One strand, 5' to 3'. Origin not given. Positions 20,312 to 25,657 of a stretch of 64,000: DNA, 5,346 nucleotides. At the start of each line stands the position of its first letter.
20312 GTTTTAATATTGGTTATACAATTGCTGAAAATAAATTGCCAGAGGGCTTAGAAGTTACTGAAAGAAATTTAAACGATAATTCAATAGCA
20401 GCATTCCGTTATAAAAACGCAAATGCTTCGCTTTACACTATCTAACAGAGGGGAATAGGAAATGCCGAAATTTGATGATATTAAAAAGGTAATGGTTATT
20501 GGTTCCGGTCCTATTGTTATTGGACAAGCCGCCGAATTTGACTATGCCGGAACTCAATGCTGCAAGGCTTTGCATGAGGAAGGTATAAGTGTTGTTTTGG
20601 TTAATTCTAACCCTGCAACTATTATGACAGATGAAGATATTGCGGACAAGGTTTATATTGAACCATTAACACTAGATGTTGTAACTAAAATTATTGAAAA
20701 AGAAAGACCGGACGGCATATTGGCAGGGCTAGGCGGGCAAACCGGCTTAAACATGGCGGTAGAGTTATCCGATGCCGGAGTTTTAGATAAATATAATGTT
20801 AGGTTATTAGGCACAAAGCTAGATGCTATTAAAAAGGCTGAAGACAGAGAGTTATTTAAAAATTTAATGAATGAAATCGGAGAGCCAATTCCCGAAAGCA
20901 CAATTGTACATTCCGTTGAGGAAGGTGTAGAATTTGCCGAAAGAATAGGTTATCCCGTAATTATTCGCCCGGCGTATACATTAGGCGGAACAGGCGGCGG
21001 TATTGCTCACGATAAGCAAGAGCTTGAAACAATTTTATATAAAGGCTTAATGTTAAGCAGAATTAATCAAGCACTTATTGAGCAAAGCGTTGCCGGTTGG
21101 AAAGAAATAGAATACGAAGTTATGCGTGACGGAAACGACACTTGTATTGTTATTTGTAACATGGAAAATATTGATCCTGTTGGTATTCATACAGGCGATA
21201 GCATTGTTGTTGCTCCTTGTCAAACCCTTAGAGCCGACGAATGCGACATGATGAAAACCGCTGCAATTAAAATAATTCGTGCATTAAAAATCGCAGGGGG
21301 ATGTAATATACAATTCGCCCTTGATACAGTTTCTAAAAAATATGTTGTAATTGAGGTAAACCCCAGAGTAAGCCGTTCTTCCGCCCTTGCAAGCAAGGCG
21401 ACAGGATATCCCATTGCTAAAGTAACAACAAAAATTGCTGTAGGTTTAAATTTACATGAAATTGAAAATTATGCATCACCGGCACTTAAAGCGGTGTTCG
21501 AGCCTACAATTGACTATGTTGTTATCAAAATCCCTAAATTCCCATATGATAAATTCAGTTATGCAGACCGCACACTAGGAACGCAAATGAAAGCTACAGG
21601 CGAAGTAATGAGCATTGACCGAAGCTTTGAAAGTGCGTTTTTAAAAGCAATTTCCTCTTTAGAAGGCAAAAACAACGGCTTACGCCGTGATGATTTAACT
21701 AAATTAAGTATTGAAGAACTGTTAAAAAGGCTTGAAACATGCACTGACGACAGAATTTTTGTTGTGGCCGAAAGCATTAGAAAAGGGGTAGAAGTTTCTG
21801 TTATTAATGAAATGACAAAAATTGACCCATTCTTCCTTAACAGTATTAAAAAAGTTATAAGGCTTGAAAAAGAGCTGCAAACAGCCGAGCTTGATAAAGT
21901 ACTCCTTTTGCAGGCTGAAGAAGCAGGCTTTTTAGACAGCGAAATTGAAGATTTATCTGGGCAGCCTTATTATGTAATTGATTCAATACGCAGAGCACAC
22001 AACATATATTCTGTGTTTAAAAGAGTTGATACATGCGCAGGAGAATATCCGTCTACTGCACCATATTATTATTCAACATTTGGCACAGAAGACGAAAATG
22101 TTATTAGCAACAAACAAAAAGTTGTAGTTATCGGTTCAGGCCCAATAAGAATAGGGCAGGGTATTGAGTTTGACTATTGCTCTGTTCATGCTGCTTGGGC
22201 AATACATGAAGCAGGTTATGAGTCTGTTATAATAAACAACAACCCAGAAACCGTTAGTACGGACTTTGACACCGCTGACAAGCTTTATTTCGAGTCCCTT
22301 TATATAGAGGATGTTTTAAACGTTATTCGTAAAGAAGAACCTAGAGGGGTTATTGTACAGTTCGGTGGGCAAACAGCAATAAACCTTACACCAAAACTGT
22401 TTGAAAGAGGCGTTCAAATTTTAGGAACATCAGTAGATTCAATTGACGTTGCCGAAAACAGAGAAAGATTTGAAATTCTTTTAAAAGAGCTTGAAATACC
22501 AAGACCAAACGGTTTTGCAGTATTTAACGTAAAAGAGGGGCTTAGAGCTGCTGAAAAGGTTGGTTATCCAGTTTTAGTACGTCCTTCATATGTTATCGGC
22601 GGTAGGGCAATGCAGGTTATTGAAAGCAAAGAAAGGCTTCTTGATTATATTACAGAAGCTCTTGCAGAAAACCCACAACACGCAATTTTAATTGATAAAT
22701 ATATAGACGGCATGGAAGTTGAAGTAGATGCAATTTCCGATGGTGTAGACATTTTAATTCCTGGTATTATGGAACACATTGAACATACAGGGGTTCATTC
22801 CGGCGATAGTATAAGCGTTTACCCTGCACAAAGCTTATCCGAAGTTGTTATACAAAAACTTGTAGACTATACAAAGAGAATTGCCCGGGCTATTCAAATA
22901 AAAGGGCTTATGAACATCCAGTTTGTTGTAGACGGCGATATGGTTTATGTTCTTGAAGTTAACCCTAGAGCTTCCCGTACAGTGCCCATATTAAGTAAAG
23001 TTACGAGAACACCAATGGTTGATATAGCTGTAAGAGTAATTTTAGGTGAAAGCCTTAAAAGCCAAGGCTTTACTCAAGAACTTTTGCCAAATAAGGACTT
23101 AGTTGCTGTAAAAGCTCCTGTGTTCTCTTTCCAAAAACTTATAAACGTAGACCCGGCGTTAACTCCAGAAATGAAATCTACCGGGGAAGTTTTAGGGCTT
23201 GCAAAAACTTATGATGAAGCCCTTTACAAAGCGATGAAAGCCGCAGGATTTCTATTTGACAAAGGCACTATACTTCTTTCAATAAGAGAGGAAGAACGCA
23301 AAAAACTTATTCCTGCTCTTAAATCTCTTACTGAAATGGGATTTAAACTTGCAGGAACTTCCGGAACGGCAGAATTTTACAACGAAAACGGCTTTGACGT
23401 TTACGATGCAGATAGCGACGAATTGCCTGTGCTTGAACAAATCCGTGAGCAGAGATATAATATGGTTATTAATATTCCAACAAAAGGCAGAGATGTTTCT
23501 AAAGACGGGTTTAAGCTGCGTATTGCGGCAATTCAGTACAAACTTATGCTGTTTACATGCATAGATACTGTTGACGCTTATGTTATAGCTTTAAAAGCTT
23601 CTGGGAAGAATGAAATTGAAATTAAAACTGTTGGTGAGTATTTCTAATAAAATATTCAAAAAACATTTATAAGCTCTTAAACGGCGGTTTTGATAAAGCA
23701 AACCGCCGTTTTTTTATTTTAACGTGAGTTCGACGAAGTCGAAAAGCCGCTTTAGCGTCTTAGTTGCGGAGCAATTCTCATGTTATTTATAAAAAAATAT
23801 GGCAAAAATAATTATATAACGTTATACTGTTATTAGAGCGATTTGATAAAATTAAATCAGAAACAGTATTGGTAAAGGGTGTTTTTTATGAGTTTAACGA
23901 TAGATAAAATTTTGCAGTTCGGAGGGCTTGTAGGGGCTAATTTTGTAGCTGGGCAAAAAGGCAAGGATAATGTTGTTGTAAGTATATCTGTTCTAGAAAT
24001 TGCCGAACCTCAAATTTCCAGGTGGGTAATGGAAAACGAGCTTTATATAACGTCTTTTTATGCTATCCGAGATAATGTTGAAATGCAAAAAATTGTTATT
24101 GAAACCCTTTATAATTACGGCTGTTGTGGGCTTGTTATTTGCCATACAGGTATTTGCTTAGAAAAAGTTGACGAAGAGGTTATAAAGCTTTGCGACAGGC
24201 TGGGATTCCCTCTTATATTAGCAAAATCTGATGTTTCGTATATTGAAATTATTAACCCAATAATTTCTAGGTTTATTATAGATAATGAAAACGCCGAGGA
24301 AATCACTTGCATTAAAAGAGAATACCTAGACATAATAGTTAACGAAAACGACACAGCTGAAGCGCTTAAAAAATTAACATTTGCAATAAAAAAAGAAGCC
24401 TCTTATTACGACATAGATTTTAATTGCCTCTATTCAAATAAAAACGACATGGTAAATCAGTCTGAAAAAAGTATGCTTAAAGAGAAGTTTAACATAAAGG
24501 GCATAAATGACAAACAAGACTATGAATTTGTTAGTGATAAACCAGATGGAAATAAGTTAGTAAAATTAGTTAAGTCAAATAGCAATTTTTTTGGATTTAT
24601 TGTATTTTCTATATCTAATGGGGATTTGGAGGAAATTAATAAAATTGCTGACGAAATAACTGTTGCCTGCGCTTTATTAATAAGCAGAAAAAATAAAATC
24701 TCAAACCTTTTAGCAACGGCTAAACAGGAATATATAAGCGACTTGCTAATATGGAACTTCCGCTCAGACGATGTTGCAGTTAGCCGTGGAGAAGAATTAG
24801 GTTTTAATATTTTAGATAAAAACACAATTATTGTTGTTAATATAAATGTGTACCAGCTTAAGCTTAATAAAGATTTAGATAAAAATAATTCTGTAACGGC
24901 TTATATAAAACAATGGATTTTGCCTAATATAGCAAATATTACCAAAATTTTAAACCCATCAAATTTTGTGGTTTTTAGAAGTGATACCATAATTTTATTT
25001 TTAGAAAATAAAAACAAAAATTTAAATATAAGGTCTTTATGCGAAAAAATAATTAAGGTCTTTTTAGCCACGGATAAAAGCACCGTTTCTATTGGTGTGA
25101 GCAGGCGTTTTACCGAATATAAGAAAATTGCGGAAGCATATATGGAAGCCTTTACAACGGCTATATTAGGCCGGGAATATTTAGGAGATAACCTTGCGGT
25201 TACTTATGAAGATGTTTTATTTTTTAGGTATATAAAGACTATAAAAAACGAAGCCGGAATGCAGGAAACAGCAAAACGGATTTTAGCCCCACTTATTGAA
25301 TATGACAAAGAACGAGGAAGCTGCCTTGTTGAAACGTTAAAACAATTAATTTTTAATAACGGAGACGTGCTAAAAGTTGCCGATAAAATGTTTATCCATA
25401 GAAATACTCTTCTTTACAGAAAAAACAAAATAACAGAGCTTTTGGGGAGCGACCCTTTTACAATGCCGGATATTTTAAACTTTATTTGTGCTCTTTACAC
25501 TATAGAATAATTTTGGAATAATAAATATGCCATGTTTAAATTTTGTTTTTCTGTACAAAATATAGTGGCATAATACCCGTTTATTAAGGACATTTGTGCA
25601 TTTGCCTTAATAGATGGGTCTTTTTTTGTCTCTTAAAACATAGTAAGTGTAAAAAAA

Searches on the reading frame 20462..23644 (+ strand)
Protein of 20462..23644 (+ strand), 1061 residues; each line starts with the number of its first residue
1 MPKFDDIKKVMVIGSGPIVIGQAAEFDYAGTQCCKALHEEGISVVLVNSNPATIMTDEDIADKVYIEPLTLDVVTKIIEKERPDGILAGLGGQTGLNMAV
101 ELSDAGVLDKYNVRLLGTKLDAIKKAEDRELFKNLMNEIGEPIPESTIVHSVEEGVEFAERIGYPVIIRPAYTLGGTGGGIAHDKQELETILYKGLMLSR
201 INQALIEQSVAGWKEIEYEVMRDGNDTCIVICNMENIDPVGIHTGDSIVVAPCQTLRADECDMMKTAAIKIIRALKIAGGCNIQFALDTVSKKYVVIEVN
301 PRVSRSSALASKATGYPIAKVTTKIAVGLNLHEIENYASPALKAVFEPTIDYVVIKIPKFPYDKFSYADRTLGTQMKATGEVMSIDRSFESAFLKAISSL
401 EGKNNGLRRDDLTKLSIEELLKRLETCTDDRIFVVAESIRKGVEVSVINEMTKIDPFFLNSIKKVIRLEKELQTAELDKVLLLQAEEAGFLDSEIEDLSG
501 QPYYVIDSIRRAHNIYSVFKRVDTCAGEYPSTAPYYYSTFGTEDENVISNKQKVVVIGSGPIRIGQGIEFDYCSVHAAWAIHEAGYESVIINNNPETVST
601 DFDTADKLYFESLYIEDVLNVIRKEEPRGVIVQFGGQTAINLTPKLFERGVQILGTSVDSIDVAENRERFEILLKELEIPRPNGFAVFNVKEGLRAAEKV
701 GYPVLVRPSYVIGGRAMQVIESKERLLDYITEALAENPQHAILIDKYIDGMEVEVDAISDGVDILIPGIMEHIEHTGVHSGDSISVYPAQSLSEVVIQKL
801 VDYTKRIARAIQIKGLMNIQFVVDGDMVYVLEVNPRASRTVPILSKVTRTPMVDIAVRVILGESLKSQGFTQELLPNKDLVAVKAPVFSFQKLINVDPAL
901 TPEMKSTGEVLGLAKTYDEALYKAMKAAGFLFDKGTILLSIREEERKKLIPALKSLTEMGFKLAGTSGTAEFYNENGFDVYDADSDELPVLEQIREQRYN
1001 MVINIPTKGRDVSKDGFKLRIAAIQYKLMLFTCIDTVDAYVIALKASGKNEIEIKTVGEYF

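Call 63: search_protein_families(library=pfam, proteins=[window:20462-23644:+], max_evalue=0.00001)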
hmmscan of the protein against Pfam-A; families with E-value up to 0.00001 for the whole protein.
window:20462-23644:+ (1061 aa): 10 families
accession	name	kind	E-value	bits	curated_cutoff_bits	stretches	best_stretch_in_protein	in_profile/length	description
PF02786.22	CPSase_L_D2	-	3.3e-117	389.9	19.8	2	128-333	1-210/211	Carbamoyl-phosphate synthase L chain, ATP binding domain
PF25596.1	CPSase_L_D1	-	2.4e-100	331.1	27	2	7-125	2-118/118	Carbamoyl phosphate synthase preATP-grasp domain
PF02787.25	CPSase_L_D3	-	1.1e-21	77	26.6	1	423-498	2-79/80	Carbamoyl-phosphate synthetase large chain, oligomerisation domain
PF07478.18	Dala_Dala_lig_C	-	9.5e-18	64.9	24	2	696-835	31-174/204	D-ala D-ala ligase C-terminus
PF02655.19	ATP-grasp_3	-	6.1e-15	56.1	23.2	1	695-837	25-157/160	ATP-grasp domain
PF02222.28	ATP-grasp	-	2.8e-14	53.6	27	1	674-837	3-163/179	ATP-grasp domain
PF02142.27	MGS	-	2.9e-14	53.4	24.1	1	949-1032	2-94/94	MGS-like domain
PF15632.11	ATPgrasp_Ter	-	4.2e-13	49.6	29.1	1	797-863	46-111/131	ATP-grasp in the biosynthetic pathway with Ter operon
PF01071.24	GARS_A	-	3.1e-10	40.7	27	0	673-836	9-188/194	Phosphoribosylglycinamide synthetase, ATP-grasp (A) domain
PF13535.11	ATP-grasp_4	-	3.8e-06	27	27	0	738-837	51-152/160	ATP-grasp domain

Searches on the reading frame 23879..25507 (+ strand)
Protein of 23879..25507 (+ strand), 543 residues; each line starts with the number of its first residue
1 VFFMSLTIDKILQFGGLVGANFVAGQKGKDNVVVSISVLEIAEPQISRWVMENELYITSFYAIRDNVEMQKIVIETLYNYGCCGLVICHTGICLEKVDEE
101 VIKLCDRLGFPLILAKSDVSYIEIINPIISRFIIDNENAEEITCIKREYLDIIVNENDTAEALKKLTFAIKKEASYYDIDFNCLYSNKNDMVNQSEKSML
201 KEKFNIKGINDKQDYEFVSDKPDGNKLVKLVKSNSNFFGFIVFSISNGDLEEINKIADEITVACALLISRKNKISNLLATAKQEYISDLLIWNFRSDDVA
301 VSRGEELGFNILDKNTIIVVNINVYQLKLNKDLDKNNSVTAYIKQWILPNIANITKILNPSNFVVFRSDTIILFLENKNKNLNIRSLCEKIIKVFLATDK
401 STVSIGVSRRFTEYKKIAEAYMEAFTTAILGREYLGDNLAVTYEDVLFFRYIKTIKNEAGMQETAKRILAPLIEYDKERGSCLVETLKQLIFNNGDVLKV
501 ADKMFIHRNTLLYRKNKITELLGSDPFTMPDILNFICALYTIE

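Call 63: search_protein_families(library=pfam, proteins=[window:23879-25507:+], max_evalue=0.00001)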
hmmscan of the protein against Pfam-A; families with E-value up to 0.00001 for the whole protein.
window:23879-25507:+ (543 aa): 3 families
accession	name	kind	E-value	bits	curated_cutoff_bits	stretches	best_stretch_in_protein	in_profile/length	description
PF07905.16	PucR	-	1.2e-23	84.1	33.5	1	11-130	2-116/118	Purine catabolism regulatory protein-like family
PF13556.12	HTH_30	-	5.1e-13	49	27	1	483-539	1-57/59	PucR C-terminal helix-turn-helix domain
PF17853.6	GGDEF_2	-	1.7e-07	31.9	24.5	1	296-426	4-112/116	GGDEF-like domain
